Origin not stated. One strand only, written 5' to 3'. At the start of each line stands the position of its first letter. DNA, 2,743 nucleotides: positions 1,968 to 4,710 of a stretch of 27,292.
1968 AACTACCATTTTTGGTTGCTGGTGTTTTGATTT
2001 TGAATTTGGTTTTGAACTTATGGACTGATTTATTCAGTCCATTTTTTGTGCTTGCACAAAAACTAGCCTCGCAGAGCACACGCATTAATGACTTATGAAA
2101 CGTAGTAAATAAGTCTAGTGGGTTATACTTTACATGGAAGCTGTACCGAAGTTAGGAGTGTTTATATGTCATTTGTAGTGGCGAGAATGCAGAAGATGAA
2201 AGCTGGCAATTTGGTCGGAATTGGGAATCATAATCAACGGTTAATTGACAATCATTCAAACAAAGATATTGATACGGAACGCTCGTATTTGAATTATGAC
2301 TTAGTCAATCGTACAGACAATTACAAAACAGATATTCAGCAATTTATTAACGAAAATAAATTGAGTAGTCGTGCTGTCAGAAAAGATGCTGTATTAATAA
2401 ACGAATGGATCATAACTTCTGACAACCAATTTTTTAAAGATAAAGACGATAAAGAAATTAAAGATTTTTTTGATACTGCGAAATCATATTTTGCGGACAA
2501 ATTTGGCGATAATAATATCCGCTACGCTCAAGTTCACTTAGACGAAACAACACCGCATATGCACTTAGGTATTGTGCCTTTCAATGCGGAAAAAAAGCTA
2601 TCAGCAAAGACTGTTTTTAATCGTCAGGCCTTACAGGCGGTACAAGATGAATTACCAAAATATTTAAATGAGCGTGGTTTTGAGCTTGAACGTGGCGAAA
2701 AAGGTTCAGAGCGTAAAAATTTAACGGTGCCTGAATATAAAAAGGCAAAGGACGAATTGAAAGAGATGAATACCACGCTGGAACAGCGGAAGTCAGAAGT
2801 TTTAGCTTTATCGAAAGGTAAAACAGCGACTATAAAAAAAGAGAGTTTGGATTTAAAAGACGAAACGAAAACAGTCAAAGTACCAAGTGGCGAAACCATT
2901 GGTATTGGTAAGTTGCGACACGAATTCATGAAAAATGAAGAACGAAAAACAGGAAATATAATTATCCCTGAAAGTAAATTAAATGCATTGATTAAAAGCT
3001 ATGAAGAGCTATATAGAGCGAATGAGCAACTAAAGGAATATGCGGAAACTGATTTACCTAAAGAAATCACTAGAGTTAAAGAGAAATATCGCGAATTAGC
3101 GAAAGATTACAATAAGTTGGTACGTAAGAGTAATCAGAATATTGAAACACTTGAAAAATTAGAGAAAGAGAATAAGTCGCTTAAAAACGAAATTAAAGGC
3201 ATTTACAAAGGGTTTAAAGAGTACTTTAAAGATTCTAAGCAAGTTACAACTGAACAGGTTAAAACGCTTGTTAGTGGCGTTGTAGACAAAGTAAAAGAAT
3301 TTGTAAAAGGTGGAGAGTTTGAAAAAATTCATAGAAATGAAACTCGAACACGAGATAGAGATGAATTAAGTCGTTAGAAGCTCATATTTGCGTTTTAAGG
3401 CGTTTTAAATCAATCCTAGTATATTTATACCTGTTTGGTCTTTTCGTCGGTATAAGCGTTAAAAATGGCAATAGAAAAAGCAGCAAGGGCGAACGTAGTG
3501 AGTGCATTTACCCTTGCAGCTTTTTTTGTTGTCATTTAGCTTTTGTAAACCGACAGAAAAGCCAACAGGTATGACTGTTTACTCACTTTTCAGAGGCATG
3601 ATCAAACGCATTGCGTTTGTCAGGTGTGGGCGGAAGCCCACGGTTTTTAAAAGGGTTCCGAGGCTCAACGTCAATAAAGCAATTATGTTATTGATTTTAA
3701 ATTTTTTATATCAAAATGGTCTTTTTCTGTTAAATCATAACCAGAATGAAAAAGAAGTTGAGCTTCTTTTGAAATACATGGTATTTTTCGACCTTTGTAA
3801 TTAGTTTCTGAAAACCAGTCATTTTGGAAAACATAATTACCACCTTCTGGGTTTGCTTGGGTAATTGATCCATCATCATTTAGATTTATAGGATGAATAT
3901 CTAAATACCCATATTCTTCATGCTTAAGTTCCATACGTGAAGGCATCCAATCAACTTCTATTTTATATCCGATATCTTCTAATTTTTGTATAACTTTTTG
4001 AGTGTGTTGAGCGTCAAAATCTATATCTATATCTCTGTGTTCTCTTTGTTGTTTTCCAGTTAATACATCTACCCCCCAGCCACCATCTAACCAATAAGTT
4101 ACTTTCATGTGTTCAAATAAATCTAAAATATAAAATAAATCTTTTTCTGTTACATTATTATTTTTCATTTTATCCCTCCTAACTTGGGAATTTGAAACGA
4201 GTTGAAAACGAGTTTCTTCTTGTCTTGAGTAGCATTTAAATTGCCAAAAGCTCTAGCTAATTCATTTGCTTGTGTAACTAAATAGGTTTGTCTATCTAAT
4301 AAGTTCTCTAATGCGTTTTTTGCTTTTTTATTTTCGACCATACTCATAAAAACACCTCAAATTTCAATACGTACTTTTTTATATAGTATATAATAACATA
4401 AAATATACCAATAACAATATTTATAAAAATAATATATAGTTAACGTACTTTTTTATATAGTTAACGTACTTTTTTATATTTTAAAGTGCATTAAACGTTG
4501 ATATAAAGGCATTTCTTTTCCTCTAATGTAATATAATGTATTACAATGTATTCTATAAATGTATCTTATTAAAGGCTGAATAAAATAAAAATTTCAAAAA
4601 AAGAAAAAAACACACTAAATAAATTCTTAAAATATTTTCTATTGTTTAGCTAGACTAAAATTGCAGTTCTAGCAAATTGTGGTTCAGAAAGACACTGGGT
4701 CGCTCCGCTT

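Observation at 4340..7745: ~3.4-kb region bounded by ~400-bp inverted arms, each a truncated copy of repeat B plus Rep_trans promoter/5' end joined to the same 21-bp-repeat/SD junction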

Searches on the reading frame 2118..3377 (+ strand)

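Call 4: search_protein_families(library=pfam, proteins=[window:2118-3377:+], max_evalue=0.01)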
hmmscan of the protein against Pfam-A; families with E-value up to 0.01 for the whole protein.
window:2118-3377:+ (419 aa): 3 families
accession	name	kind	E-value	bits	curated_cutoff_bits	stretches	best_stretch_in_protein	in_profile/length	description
PF01076.25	Mob_Pre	-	3.8e-77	259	25.5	1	17-209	1-196/196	Plasmid recombination enzyme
PF03432.20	Relaxase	-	0.0047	17.6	24.6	1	68-179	22-126/132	MobA/VirD2-like, nuclease domain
PF10073.14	GapR_DNA-bd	-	0.0082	16.2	22.6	1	340-367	7-34/72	GapR-like, DNA-binding domain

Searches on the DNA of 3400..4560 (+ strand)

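Call 19: search_dna_similar(query=window:3400-4560:+, collection=plasmids, mode=distant, max_rows=40)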
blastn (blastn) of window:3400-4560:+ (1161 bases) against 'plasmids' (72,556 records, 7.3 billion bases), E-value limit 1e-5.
Records with a match: 1927; places in all: 2383; records where one place covers at least 80% of the query: 1.
Best place of each record, by identity: >=99% 1472; 95-99% 239; 90-95% 53; 80-90% 107; 60-80% 56.
By first word of the organism name: Staphylococcus 1728; Enterococcus 111; Mammaliicoccus 16; Ligilactobacillus 13; Lactococcus 13; Macrococcoides 9; Limosilactobacillus 5; Campylobacter 5; Macrococcus 5; Bacillus 4; and 14 more.
By predicted mobility (MOB-suite, as given by PLSDB): mobilizable 1356; non-mobilizable 460; conjugative 111.
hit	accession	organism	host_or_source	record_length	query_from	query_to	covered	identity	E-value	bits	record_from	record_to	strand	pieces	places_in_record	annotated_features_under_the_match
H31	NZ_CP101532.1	Ligilactobacillus salivarius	Xinyang black-feather laying hens,mixed ...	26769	1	1161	100%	99.9%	0e+0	2090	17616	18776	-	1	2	lnuA: lincosamide nucleotidyltransferase (LNU) | lnu(A): lincosamide nucleotidyltransferase Lnu(A) | hypothetical protein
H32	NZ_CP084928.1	Ligilactobacillus salivarius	Homo sapiens,mixed culture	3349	1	829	71%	100.0%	0e+0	1496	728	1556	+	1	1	lnuA: lincosamide nucleotidyltransferase (LNU) | lnu(A): lincosamide nucleotidyltransferase Lnu(A)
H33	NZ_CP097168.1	Ligilactobacillus salivarius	Homo sapiens,single cell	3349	1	829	71%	100.0%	0e+0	1496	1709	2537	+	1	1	lnuA: lincosamide nucleotidyltransferase (LNU) | lnu(A): lincosamide nucleotidyltransferase Lnu(A)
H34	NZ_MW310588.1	Lactococcus garvieae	-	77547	1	829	71%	99.9%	0e+0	1491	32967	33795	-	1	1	lnuA: lincosamide nucleotidyltransferase (LNU) | lnu(A): lincosamide nucleotidyltransferase Lnu(A)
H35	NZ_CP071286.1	Lactococcus garvieae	Homo sapiens,mixed culture,Human feces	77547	1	829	71%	99.9%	0e+0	1491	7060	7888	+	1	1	lnuA: lincosamide nucleotidyltransferase (LNU) | lnu(A): lincosamide nucleotidyltransferase Lnu(A)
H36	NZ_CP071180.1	Listeria innocua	bacterial culture,food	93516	1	829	71%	99.8%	0e+0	1487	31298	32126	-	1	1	lnuA: lincosamide nucleotidyltransferase (LNU) | lnu(A): lincosamide nucleotidyltransferase Lnu(A)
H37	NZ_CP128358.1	Limosilactobacillus reuteri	Homo sapiens,cell ...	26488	1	829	71%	99.3%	0e+0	1469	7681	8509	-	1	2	lnu(A): lincosamide nucleotidyltransferase Lnu(A) (x2)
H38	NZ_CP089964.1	Limosilactobacillus reuteri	Homo sapiens,cell culture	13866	1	829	71%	99.3%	0e+0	1469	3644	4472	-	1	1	lnuA: lincosamide nucleotidyltransferase (LNU) | lnu(A): lincosamide nucleotidyltransferase Lnu(A)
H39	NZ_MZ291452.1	Enterococcus gallinarum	-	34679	1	829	71%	99.2%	0e+0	1462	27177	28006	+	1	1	lnuA: lincosamide nucleotidyltransferase (LNU) | lnu(A): lincosamide nucleotidyltransferase Lnu(A)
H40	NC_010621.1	Limosilactobacillus reuteri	-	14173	1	829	71%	99.2%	0e+0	1464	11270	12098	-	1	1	lnuA: lincosamide nucleotidyltransferase (LNU) | lnu(A): lincosamide nucleotidyltransferase Lnu(A)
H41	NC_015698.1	Limosilactobacillus reuteri SD2112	Homo sapiens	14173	1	829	71%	99.2%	0e+0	1464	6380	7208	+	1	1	lnuA: lincosamide nucleotidyltransferase (LNU) | lnu(A): lincosamide nucleotidyltransferase Lnu(A)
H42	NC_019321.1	Lactiplantibacillus plantarum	Pandanus amaryllifolius,leaves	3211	1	829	71%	99.2%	0e+0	1464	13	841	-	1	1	lnuA: lincosamide nucleotidyltransferase (LNU) | lnu(A): lincosamide nucleotidyltransferase Lnu(A)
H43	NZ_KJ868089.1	Lactiplantibacillus pentosus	intestine of healthy porcine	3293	1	829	71%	99.2%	0e+0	1464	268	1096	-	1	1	lnuA: lincosamide nucleotidyltransferase (LNU) | lnu(A): lincosamide nucleotidyltransferase Lnu(A)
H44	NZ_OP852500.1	Enterococcus casseliflavus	-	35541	1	829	71%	99.0%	0e+0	1458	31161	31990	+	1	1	lnuA: lincosamide nucleotidyltransferase (LNU) | lnu(A): lincosamide nucleotidyltransferase Lnu(A)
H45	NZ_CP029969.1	Latilactobacillus curvatus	mixed culture,Chinese pickle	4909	1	829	71%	97.9%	0e+0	1448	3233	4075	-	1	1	lnuA: lincosamide nucleotidyltransferase (LNU) | lnu(A): lincosamide nucleotidyltransferase Lnu(A)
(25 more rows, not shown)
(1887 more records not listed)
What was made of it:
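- Homology to lnu(A) plasmids ends at 4228 (call 19).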

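Call 21: search_dna_similar(query=window:4229-4530:-, collection=plasmids, mode=distant, max_rows=40, max_evalue=0.01)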
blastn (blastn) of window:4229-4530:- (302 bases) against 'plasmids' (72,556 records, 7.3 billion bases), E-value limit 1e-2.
Records with a match: 18; places in all: 22; records where one place covers at least 80% of the query: 3.
Best place of each record, by identity: >=99% 1; 80-90% 8; 60-80% 9.
By first word of the organism name: Ligilactobacillus 11; Limosilactobacillus 5; Pediococcus 2.
By predicted mobility (MOB-suite, as given by PLSDB): non-mobilizable 14; mobilizable 4.
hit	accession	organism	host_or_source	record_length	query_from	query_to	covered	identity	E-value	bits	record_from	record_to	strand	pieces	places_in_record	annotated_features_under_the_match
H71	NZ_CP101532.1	Ligilactobacillus salivarius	Xinyang black-feather laying hens,mixed ...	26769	1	302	100%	100.0%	9e-153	545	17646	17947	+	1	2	hypothetical protein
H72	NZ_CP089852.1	Ligilactobacillus salivarius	Pig,faecal sample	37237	1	302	100%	87.8%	2e-128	465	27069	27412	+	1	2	replication initiation protein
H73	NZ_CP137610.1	Ligilactobacillus salivarius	cell culture,the intestine of a broiler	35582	1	302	100%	77.2%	2e-60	240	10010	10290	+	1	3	replication initiation protein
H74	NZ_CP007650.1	Ligilactobacillus salivarius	swine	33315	1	186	62%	80.2%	2e-40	173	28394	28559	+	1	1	none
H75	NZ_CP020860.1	Ligilactobacillus salivarius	piglet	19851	1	186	62%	80.2%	2e-40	173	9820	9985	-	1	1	none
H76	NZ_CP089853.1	Ligilactobacillus salivarius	Pig,faecal sample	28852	1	186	62%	80.2%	2e-40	173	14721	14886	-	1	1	none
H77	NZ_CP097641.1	Ligilactobacillus salivarius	Sinocyclocheilus grahami,Pure ...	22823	1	186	62%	80.2%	2e-40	173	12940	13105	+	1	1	none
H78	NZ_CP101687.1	Ligilactobacillus salivarius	Yunnan Silkie Chicken,Pure culture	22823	1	186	62%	80.2%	2e-40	173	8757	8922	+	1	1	none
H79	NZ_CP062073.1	Ligilactobacillus salivarius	swine,cell culture,feces,feces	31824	1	186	62%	80.2%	2e-40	173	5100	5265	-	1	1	none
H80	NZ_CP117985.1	Ligilactobacillus salivarius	cell culture,raw chicken meat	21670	1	186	62%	80.2%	2e-40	173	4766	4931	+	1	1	none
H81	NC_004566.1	Limosilactobacillus fermentum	-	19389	197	293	32%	76.8%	2e-8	66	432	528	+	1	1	replication initiation protein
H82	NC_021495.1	Limosilactobacillus reuteri I5007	pigs,healthy weaning piglets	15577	203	295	31%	75.5%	5e-4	53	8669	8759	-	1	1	replication initiation protein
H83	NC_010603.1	Limosilactobacillus reuteri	-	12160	203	295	31%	74.5%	6e-3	48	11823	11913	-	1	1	replication initiation protein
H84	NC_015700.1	Limosilactobacillus reuteri SD2112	Homo sapiens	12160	203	295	31%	74.5%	6e-3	48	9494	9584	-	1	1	replication initiation protein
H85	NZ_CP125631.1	Limosilactobacillus oris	single cell,feces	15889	203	295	31%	74.5%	6e-3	48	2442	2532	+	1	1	replication initiation protein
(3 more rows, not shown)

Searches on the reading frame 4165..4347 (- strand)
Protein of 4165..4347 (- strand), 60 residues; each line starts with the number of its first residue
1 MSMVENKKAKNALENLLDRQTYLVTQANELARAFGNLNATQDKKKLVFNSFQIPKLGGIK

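Call 4: search_protein_families(library=pfam, proteins=[window:4165-4347:-], max_evalue=0.01)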
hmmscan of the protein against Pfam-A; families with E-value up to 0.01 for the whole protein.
window:4165-4347:- (60 aa): 0 families

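Call 20: search_protein_families(library=pfam, proteins=[window:4168-4347:-], max_evalue=10)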
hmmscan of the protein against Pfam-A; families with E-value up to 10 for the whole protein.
seq(60 aa): 0 families

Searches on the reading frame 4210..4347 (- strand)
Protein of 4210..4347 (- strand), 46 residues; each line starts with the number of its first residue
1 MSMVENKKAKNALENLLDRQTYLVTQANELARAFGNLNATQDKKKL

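Call 22: search_dna_similar(query=window:4210-4347:-, collection=plasmids, mode=protein, max_rows=30, max_evalue=1)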
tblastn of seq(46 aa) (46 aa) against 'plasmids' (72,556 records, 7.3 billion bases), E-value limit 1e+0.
Records with a match: 119; places in all: 131; records where one place covers at least 80% of the query: 110.
Best place of each record, by identity: >=99% 1; 95-99% 1; 80-90% 1; 60-80% 19; <60% 97.
By first word of the organism name: Lactiplantibacillus 39; Streptococcus 24; Enterococcus 15; Limosilactobacillus 9; Ligilactobacillus 8; Lactococcus 8; Lacticaseibacillus 6; Levilactobacillus 3; Pediococcus 3; Loigolactobacillus 2; and 2 more.
By predicted mobility (MOB-suite, as given by PLSDB): non-mobilizable 72; mobilizable 46; conjugative 1.
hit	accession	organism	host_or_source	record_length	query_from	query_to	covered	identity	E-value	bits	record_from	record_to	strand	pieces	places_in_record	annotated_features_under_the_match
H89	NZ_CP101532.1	Ligilactobacillus salivarius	Xinyang black-feather laying hens,mixed ...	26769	1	46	100%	100.0%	1e-21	92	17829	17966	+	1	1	hypothetical protein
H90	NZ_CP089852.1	Ligilactobacillus salivarius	Pig,faecal sample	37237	1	43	93%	95.3%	7e-19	84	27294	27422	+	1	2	replication initiation protein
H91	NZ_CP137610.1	Ligilactobacillus salivarius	cell culture,the intestine of a broiler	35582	1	43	93%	81.4%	1e-15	75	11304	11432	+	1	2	replication initiation protein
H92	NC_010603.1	Limosilactobacillus reuteri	-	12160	1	43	93%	58.1%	9e-9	55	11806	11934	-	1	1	replication initiation protein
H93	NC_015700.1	Limosilactobacillus reuteri SD2112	Homo sapiens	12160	1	43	93%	58.1%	9e-9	55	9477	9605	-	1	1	replication initiation protein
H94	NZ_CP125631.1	Limosilactobacillus oris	single cell,feces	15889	1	43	93%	58.1%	9e-9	55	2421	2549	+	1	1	replication initiation protein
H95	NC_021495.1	Limosilactobacillus reuteri I5007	pigs,healthy weaning piglets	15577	1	43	93%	58.1%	1e-8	55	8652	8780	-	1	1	replication initiation protein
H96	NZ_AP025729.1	Ligilactobacillus murinus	Mus musculus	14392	1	43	93%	58.1%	5e-8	53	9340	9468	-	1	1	replication initiation protein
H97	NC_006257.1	Lacticaseibacillus casei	healty human feces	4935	1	43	93%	58.1%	7e-8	52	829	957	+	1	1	replication initiation protein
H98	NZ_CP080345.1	Lacticaseibacillus paracasei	pure culture,Sweet Potato Sour Liquid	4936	1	43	93%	58.1%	7e-8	52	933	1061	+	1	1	replication initiation protein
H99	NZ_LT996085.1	Ligilactobacillus acidipiscis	Kopanisti cheese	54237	4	43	87%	62.5%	8e-8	52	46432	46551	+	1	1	replication initiation protein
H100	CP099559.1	Lactiplantibacillus pentosus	Olives,Pure culture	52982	4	43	87%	62.5%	1e-7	52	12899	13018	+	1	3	none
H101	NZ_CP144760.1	Ligilactobacillus saerimneri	chicken,mixed culture,cecum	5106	6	43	83%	63.2%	7e-7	50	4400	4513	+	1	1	none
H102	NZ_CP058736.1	Lactiplantibacillus plantarum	Animal droppings,animal droppings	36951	6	43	83%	63.2%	4e-6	47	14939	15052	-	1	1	none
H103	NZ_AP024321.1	Limosilactobacillus fermentum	-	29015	1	43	93%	55.8%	3e-8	54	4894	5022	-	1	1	replication initiation protein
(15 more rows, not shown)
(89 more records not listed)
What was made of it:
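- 4165..4347 (-): Chimeric 60-aa ORF. Codons 1-40 (4229-4347) are the N-terminus of a Rep_3 initiator. The remainder is read-through of the lnu(A) leader, and the stop overlaps the lnu(A) ATG. tblastn of the N-terminus hits 'replication initiation protein' genes in 119 plasmid records (call 22).
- The N-terminal 43 aa of the 60-aa ORF match Rep_3-type 'replication initiation protein' genes in 119 plasmid records (call 22).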
